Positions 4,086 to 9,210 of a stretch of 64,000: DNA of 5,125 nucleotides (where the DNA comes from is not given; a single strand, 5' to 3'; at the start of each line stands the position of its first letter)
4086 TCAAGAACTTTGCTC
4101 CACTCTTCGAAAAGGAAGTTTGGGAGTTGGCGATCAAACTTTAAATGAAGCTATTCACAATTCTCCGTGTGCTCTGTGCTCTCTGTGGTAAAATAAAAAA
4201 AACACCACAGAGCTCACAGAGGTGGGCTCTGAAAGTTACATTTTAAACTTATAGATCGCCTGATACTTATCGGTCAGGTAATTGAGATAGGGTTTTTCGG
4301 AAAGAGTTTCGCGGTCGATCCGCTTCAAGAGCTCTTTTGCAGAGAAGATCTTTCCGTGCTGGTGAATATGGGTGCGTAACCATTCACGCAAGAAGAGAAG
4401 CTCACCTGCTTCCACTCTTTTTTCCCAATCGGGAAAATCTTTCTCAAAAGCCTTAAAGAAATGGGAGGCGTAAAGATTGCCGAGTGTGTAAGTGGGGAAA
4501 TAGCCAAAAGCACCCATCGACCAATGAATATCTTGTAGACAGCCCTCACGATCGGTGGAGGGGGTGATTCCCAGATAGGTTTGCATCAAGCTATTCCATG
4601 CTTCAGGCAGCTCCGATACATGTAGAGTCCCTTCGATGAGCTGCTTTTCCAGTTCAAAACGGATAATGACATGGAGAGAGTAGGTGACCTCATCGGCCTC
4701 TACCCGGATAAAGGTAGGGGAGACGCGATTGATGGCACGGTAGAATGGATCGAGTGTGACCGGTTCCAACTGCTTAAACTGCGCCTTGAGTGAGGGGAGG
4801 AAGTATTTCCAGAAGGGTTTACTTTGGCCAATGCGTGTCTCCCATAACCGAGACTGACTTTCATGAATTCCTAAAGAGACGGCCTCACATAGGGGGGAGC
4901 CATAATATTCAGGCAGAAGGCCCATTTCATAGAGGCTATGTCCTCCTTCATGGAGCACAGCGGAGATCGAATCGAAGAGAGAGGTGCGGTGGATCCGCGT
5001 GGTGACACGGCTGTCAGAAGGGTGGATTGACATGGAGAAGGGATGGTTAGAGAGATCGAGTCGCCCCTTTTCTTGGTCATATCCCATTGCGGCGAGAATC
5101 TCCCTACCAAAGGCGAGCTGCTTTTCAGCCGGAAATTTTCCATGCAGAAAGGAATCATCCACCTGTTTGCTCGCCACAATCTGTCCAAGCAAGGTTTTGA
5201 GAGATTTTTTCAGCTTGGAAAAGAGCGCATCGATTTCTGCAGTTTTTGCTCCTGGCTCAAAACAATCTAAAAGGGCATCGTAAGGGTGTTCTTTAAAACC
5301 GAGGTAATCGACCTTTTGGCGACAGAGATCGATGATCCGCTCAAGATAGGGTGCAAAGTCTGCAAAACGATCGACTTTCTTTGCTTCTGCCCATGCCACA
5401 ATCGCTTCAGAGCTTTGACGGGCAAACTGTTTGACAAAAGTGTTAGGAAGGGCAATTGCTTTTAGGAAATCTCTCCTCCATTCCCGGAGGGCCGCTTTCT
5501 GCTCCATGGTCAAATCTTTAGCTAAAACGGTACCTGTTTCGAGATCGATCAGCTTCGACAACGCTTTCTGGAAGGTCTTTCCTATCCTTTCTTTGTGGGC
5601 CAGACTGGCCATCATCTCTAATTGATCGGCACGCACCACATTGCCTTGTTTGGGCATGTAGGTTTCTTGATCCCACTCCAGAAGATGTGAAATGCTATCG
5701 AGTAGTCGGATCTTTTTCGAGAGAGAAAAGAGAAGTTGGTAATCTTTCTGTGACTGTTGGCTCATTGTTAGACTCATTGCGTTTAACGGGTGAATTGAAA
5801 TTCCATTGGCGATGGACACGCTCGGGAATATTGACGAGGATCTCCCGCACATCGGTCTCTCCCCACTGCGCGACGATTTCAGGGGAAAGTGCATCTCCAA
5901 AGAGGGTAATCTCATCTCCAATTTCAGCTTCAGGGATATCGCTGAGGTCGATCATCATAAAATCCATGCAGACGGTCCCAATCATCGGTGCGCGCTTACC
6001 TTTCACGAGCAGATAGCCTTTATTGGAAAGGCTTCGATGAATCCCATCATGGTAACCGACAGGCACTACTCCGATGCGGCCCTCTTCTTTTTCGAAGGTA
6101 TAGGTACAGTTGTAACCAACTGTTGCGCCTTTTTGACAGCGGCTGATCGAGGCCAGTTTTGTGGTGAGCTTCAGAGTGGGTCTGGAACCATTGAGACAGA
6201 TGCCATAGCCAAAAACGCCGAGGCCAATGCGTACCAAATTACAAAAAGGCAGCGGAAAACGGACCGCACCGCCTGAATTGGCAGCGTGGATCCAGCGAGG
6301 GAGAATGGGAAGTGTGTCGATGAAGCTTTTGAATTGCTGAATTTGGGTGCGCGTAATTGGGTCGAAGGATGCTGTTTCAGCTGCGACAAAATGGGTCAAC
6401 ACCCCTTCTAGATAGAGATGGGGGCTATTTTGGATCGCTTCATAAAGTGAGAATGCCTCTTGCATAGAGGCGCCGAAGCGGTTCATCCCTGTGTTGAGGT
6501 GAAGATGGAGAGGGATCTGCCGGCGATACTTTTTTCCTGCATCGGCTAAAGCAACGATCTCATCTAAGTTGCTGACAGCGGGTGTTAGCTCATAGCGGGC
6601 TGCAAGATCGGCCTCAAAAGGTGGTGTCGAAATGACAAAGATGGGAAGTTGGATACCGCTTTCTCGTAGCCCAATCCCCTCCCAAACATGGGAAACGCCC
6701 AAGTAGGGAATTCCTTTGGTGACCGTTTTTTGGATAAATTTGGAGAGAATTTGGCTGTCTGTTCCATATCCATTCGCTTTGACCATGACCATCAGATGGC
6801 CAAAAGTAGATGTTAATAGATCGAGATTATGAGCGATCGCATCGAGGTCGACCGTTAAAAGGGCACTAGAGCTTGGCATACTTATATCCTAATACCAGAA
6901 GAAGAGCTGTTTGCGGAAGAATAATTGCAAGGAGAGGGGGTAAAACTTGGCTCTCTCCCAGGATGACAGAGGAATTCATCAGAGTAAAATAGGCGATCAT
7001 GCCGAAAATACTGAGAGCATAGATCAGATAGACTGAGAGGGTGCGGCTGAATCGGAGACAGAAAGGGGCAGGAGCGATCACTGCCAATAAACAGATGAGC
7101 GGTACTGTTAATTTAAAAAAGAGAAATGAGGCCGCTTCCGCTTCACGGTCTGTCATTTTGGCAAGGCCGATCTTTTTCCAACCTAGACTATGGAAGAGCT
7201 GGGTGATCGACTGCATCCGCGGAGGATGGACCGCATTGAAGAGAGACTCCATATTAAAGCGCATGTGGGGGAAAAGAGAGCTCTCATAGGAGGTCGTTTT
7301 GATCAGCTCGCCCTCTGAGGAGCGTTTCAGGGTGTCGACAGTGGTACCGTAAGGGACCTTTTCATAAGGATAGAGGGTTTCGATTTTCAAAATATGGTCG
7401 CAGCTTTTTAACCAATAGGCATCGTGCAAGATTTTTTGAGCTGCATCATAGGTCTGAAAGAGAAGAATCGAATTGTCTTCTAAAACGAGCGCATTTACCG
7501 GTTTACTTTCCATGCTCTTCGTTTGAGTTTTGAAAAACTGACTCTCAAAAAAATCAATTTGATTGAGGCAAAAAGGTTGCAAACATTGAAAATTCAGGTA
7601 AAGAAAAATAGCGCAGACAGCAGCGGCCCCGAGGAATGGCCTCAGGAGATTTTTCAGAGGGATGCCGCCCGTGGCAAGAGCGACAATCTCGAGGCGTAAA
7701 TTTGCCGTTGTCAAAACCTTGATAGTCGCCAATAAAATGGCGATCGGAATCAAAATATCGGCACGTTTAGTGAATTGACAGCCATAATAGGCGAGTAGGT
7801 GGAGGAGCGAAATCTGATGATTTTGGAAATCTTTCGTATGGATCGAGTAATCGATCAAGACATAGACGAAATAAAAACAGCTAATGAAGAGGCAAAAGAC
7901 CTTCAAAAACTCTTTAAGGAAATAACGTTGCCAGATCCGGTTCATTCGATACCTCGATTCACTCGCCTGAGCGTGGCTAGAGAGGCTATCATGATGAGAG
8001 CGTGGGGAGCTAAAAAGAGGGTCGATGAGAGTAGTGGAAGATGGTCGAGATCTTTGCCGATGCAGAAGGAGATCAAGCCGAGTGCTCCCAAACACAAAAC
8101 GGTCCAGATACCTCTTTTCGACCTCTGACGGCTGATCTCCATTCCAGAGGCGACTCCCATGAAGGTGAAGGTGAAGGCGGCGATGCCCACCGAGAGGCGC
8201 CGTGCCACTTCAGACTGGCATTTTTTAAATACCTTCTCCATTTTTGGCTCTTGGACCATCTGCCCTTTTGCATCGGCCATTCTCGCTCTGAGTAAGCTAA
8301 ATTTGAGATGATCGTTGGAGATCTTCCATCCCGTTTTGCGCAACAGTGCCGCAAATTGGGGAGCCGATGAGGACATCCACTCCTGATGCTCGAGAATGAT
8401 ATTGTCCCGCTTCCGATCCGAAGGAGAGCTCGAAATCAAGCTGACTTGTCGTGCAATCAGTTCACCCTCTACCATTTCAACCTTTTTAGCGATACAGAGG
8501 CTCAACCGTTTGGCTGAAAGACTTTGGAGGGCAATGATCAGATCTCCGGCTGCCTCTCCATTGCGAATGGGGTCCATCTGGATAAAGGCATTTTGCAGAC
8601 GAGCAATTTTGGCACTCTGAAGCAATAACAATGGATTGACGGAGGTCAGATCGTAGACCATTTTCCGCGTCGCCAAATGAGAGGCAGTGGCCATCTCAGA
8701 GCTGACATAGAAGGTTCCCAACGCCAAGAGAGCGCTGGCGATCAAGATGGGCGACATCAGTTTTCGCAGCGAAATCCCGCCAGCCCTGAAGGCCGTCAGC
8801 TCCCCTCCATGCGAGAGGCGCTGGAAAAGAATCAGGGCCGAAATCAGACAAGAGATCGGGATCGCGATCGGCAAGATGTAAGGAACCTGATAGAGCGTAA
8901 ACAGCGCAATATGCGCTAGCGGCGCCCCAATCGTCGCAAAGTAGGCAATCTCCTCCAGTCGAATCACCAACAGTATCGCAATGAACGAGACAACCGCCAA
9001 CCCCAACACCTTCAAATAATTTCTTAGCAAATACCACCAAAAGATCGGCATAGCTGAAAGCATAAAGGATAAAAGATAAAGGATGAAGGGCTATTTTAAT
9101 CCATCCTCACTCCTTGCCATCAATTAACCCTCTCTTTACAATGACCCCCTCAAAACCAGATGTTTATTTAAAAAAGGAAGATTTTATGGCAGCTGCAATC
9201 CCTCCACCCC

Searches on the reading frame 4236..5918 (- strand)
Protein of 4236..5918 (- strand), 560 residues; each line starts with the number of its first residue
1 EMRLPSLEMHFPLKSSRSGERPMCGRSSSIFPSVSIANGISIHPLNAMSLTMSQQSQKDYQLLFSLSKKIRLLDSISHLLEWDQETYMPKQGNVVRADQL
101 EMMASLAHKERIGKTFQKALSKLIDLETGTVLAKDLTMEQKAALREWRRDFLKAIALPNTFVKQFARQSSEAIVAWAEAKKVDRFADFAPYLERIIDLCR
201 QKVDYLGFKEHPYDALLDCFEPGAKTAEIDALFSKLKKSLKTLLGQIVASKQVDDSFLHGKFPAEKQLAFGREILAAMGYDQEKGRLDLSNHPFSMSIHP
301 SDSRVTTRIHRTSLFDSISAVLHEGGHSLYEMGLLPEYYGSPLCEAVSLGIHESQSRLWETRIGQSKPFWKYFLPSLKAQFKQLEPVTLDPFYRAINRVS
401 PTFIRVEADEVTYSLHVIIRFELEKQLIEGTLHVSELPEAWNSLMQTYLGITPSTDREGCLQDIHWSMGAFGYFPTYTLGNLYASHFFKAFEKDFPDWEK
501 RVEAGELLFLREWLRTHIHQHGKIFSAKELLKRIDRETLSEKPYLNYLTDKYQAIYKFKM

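Call 11: search_protein_families(library=pfam, proteins=[window:4236-5918:-], max_evalue=0.00001)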
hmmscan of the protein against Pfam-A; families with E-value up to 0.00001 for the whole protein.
window:4236-5918:- (560 aa): 1 family
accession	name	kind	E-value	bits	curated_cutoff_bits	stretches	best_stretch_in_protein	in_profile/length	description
PF02074.21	Peptidase_M32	-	8.7e-176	585.8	25.1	1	66-552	5-489/489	Carboxypeptidase Taq (M32) metallopeptidase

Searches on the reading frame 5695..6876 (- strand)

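Call 11: search_protein_families(library=pfam, proteins=[window:5695-6876:-], max_evalue=0.00001)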
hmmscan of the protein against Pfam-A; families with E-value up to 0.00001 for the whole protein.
window:5695-6876:- (393 aa): 2 families
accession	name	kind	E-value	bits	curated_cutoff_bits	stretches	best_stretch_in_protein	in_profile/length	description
PF01168.26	Ala_racemase_N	-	3.5e-50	171.2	24.1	1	9-224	1-218/220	Alanine racemase, N-terminal domain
PF00842.27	Ala_racemase_C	-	7.8e-37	126.1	25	1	235-357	2-126/127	Alanine racemase, C-terminal domain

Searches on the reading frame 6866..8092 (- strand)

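Call 11: search_protein_families(library=pfam, proteins=[window:6866-8092:-], max_evalue=0.00001)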
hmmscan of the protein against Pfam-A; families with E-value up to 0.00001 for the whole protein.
window:6866-8092:- (408 aa): 1 family
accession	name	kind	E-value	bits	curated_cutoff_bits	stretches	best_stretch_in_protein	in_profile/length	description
PF03739.19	LptF_LptG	-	8e-34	117.7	27.9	1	56-403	1-349/353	Lipopolysaccharide export system permease LptF/LptG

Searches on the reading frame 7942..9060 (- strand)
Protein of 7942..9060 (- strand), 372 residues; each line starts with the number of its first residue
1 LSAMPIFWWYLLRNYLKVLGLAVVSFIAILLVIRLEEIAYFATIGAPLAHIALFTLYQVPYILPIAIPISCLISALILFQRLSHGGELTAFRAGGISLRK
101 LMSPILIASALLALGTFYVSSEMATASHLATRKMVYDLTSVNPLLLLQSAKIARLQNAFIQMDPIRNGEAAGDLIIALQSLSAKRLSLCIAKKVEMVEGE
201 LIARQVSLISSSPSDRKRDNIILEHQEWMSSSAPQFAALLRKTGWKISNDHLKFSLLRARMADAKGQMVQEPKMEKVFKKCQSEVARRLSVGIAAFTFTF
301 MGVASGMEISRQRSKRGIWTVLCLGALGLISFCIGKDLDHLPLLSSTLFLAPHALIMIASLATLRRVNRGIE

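Call 11: search_protein_families(library=pfam, proteins=[window:7942-9060:-], max_evalue=0.00001)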
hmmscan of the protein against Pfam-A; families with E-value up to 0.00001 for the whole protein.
window:7942-9060:- (372 aa): 1 family
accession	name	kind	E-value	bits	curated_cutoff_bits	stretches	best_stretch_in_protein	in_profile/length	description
PF03739.19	LptF_LptG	-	8e-46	157.1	27.9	1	9-366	1-353/353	Lipopolysaccharide export system permease LptF/LptG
